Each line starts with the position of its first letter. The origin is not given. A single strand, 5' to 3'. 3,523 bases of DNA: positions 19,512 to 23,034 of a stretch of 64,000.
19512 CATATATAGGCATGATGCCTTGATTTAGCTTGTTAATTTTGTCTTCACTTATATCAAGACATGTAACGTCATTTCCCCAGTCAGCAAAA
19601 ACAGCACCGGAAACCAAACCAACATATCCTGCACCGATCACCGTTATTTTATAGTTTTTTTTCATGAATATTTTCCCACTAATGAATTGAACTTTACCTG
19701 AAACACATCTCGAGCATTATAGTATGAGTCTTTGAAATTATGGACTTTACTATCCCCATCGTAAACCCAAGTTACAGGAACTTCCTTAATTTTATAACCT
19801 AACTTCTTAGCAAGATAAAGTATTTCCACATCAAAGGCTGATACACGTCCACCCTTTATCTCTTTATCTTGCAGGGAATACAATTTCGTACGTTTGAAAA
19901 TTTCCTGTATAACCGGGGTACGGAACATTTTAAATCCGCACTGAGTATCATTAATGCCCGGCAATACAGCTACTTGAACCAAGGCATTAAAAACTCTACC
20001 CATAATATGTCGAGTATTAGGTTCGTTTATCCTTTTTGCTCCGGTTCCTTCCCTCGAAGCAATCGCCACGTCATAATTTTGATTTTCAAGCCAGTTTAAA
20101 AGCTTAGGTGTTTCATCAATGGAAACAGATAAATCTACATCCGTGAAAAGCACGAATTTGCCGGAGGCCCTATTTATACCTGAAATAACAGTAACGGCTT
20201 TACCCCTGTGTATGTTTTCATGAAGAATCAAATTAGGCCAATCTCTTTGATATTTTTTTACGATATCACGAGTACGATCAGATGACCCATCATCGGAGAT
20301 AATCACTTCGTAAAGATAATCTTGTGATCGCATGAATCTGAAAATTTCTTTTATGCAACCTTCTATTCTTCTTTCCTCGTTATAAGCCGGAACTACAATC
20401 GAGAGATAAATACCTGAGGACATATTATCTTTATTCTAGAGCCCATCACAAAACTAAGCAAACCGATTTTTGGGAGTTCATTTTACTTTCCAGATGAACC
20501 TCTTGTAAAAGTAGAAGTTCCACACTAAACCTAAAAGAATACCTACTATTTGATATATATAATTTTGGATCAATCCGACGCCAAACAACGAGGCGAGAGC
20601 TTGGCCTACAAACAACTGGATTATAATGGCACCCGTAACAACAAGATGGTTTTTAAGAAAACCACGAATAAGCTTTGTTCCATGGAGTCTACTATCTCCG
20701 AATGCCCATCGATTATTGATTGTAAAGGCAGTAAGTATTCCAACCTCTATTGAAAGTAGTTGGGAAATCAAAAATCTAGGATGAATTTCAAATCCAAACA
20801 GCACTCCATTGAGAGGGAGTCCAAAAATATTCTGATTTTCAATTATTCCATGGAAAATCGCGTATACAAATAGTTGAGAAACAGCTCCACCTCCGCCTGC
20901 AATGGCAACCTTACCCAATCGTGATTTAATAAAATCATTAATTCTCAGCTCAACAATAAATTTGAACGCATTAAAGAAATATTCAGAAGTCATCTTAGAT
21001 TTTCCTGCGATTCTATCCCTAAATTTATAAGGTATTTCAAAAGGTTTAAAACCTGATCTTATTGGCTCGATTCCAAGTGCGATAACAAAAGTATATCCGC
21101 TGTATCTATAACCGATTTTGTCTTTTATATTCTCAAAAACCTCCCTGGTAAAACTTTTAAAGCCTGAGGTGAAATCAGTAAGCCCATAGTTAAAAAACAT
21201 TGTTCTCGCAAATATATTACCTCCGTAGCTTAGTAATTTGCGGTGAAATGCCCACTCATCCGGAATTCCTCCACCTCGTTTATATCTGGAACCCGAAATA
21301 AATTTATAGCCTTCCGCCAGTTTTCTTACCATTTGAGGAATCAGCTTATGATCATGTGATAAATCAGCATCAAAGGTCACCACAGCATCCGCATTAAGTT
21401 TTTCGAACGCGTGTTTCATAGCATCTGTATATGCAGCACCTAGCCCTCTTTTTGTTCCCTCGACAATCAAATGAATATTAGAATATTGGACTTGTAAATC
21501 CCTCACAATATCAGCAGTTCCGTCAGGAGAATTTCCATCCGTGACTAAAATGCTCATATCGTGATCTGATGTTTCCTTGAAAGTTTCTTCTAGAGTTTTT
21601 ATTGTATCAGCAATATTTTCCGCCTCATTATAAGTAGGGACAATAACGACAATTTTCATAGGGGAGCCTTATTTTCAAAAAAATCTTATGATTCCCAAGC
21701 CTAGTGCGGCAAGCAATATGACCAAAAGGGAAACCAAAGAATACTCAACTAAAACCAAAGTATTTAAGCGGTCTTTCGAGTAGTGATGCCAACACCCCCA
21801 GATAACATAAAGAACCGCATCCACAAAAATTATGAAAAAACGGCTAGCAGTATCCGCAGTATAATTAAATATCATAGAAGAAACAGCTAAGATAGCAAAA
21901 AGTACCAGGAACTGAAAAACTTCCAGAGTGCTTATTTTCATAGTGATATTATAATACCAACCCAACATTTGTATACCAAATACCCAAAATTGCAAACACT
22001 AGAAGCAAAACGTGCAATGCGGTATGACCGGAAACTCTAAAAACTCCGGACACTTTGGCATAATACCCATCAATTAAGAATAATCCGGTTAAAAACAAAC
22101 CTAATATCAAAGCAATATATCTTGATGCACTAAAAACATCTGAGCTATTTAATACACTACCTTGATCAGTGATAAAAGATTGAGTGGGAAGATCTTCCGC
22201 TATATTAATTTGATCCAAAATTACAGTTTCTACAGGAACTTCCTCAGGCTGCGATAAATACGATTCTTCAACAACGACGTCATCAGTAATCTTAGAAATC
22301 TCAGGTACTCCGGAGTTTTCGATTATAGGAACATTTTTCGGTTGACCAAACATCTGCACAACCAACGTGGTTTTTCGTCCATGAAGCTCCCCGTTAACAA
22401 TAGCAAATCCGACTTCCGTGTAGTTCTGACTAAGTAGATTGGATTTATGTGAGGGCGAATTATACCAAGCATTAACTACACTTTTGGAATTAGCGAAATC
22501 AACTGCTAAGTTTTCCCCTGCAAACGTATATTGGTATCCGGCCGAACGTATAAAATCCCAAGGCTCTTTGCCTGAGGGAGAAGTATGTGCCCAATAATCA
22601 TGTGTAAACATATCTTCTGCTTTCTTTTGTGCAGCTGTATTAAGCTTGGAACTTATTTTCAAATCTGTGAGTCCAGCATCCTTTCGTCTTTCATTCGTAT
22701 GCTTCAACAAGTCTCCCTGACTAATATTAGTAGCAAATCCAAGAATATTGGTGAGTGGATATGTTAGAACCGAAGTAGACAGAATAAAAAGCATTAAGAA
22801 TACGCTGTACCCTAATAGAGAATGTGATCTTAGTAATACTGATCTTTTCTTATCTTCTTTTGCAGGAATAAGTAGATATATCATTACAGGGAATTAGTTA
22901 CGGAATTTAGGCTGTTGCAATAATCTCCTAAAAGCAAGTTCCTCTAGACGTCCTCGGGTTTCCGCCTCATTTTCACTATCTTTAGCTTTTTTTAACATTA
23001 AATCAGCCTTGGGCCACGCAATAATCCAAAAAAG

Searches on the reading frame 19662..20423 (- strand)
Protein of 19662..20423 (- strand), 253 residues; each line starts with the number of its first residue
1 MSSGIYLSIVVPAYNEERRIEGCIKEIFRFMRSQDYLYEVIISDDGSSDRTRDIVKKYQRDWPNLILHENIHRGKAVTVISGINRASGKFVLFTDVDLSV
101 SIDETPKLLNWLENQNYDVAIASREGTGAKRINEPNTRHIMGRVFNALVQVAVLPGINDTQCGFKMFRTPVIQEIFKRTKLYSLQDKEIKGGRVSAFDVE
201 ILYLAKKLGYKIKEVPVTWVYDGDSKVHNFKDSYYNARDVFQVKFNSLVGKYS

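Call 16: search_protein_families(library=pfam, proteins=[window:19662-20423:-], max_evalue=0.001)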
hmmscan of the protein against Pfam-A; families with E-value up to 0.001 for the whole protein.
window:19662-20423:- (253 aa): 3 families
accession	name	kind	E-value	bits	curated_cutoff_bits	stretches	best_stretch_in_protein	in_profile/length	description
PF00535.33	Glycos_transf_2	-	3.6e-31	108.8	23.3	1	8-176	1-168/168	Glycosyl transferase family 2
PF13641.12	Glyco_tranf_2_3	-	6.9e-07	29.9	27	1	7-119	3-118/230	Glycosyltransferase like family 2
PF10111.15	Glyco_tranf_2_2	-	7.1e-07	29.4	27.3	1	8-113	1-107/276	Glycosyltransferase like family 2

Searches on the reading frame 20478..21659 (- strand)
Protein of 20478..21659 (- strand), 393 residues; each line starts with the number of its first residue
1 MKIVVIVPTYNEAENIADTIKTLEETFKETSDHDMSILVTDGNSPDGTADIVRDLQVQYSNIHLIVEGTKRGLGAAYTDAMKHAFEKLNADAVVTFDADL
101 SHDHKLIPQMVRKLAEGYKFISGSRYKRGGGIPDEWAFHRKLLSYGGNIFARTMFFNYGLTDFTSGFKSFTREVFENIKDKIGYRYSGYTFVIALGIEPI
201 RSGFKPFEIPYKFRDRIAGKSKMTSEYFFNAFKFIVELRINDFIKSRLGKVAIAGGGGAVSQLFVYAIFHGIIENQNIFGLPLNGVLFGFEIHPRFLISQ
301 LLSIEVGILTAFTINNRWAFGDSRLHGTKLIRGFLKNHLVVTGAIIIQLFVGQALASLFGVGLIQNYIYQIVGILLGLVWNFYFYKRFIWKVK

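Call 16: search_protein_families(library=pfam, proteins=[window:20478-21659:-], max_evalue=0.001)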
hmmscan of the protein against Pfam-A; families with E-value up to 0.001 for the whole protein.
window:20478-21659:- (393 aa): 3 families
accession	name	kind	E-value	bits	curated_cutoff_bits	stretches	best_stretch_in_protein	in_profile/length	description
PF00535.33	Glycos_transf_2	-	8.2e-28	97.9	23.3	1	5-178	2-167/168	Glycosyl transferase family 2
PF04138.20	GtrA_DPMS_TM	-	7.2e-12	46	26.1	1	254-390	5-117/117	GtrA/DPMS, transmembrane domain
PF13641.12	Glyco_tranf_2_3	-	1.4e-06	28.9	27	1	3-126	3-124/230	Glycosyltransferase like family 2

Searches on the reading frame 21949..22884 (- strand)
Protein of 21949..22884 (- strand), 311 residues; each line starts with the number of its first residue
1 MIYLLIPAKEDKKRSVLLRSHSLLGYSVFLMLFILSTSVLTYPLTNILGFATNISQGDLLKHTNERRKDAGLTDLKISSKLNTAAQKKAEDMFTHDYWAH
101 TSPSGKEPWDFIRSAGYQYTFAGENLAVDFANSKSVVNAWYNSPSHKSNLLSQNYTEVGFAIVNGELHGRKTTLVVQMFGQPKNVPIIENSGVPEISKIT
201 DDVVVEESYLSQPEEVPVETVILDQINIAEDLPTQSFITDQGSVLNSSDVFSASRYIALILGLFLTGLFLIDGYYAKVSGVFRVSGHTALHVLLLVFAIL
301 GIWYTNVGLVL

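Call 16: search_protein_families(library=pfam, proteins=[window:21949-22884:-], max_evalue=0.001)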
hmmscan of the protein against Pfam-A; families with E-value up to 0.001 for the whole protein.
window:21949-22884:- (311 aa): 1 family
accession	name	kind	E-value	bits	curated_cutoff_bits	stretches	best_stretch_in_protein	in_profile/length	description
PF00188.32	CAP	-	1.2e-20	74.9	21.1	1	61-178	2-116/117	Cysteine-rich secretory protein family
